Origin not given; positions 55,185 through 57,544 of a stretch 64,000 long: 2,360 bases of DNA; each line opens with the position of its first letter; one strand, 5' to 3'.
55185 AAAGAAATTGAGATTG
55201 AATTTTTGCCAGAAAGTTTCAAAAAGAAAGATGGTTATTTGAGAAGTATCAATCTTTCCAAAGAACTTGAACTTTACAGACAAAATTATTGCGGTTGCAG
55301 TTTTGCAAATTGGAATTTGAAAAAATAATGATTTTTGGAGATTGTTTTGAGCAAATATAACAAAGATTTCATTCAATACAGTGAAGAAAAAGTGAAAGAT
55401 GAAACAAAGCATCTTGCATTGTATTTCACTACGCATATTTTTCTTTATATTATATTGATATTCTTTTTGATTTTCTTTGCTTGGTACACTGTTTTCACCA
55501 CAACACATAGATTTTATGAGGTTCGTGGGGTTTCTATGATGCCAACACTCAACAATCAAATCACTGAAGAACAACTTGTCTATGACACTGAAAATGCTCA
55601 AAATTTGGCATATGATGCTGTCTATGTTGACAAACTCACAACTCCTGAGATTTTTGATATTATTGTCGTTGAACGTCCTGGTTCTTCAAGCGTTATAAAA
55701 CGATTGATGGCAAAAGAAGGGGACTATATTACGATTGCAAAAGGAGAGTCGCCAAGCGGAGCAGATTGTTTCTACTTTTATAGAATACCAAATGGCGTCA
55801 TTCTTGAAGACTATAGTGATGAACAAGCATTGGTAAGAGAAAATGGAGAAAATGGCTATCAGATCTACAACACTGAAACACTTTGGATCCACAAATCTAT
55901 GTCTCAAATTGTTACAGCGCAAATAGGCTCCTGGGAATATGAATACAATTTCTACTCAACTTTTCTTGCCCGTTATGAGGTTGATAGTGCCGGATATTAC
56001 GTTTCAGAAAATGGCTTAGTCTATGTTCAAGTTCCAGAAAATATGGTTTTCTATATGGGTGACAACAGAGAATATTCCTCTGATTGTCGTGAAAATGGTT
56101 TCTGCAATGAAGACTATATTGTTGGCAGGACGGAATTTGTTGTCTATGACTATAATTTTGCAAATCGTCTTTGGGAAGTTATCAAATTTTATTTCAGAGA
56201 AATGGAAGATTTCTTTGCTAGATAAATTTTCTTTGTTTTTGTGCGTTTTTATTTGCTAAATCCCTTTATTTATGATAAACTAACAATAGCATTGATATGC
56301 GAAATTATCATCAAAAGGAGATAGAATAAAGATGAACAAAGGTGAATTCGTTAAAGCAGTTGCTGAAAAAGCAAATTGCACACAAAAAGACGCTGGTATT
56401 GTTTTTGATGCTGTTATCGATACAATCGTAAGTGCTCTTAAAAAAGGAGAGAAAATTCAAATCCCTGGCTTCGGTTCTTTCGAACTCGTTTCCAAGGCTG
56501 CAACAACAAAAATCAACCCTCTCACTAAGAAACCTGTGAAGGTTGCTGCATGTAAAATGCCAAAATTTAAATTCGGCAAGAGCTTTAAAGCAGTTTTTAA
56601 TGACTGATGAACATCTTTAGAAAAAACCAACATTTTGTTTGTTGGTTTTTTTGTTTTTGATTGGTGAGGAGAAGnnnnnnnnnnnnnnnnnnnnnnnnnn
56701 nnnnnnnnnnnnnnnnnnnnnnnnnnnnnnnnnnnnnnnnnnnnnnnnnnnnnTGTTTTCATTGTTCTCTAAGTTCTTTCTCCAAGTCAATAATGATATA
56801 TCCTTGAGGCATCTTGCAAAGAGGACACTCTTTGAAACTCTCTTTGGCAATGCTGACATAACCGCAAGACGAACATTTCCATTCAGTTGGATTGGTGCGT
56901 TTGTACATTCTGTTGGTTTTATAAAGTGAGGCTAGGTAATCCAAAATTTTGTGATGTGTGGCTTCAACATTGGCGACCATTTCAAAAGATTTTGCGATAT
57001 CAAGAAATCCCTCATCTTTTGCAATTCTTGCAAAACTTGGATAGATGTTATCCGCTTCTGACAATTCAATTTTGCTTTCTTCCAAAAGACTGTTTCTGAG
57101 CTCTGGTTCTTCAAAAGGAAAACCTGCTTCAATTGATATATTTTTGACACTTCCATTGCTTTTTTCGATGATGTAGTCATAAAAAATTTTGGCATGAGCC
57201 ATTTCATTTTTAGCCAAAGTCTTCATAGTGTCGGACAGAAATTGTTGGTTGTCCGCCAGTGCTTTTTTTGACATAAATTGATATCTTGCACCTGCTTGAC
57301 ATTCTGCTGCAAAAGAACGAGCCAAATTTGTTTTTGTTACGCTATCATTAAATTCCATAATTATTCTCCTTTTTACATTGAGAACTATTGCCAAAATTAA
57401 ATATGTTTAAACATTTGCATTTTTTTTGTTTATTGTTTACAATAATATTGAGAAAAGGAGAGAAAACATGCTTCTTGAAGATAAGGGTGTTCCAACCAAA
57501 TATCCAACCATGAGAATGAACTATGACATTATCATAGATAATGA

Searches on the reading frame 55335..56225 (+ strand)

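Call 84: search_protein_families(library=pfam, proteins=[window:55335-56225:+], max_evalue=0.001)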
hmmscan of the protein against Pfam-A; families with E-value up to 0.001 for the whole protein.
window:55335-56225:+ (296 aa): 1 family
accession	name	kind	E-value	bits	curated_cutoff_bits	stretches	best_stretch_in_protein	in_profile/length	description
PF10502.14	Peptidase_S26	-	7.8e-21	75.2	22.9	2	40-137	5-90/168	Signal peptidase, peptidase S26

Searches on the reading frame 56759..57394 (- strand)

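Call 85: search_protein_families(library=pfam, proteins=[window:56759-57394:-], max_evalue=0.001)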
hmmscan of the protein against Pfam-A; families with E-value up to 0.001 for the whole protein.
window:56759-57394:- (211 aa): 2 families
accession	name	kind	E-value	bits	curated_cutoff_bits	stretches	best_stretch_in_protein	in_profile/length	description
PF02915.23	Rubrerythrin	-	2.6e-17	63.9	22.8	1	23-152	2-134/137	Rubrerythrin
PF21349.2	RUBY_RBDX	-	2.5e-07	30.5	26.5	1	172-198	1-27/30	Rubrerythrin, rubredoxin-like domain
